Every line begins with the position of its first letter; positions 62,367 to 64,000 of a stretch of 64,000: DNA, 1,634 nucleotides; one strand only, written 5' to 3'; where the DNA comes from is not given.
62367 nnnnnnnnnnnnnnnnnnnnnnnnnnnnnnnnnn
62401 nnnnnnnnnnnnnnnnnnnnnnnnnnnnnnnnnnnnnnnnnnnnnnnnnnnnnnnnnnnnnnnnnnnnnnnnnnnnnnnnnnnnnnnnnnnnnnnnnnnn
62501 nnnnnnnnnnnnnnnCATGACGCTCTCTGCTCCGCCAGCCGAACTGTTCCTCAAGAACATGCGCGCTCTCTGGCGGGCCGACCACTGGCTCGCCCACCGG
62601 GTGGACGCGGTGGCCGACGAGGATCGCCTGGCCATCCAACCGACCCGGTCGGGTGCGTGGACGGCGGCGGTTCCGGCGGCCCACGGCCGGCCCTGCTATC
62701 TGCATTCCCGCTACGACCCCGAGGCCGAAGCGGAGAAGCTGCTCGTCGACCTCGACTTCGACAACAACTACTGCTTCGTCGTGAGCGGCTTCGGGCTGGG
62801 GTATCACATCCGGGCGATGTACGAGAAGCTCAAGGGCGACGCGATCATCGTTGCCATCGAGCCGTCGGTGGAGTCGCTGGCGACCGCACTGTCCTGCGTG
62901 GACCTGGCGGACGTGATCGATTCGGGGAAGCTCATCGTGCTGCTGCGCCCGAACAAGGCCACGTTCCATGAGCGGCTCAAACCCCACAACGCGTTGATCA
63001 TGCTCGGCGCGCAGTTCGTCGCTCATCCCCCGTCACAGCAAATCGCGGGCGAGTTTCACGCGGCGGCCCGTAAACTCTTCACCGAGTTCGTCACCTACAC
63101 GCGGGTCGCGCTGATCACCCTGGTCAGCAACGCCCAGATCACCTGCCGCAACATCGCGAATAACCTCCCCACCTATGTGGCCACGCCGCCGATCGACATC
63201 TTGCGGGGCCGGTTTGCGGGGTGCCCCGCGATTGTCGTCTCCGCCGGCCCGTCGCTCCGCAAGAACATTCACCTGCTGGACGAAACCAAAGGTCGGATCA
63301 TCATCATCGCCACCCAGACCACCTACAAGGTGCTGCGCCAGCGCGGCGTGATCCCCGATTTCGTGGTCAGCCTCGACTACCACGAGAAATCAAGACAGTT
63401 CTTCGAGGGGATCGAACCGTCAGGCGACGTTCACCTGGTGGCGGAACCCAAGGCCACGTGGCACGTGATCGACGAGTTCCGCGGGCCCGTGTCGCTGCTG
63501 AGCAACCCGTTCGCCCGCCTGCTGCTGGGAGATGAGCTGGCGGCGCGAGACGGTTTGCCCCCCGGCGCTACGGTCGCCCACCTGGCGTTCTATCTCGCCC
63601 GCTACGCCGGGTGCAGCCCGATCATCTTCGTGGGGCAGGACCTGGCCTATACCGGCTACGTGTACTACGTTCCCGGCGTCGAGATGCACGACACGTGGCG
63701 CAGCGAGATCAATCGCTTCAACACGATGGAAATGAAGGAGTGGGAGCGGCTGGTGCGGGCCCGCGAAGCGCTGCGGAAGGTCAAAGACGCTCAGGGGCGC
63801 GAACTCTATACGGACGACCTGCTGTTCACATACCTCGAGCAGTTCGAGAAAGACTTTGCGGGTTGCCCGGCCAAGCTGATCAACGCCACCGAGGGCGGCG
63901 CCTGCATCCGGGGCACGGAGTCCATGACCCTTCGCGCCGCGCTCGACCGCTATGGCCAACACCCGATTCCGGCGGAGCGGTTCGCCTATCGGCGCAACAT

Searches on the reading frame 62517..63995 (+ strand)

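Call 20: search_protein_families(library=pfam, proteins=[window:62517-63995:+], max_evalue=0.001)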
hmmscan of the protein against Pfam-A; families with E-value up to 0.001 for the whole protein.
seq(493 aa): 1 family
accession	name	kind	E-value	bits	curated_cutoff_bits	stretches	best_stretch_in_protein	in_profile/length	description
PF01973.23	MptE-like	-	1.6e-39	135.8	34.6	1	212-379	2-169/171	6-hydroxymethylpterin diphosphokinase MptE-like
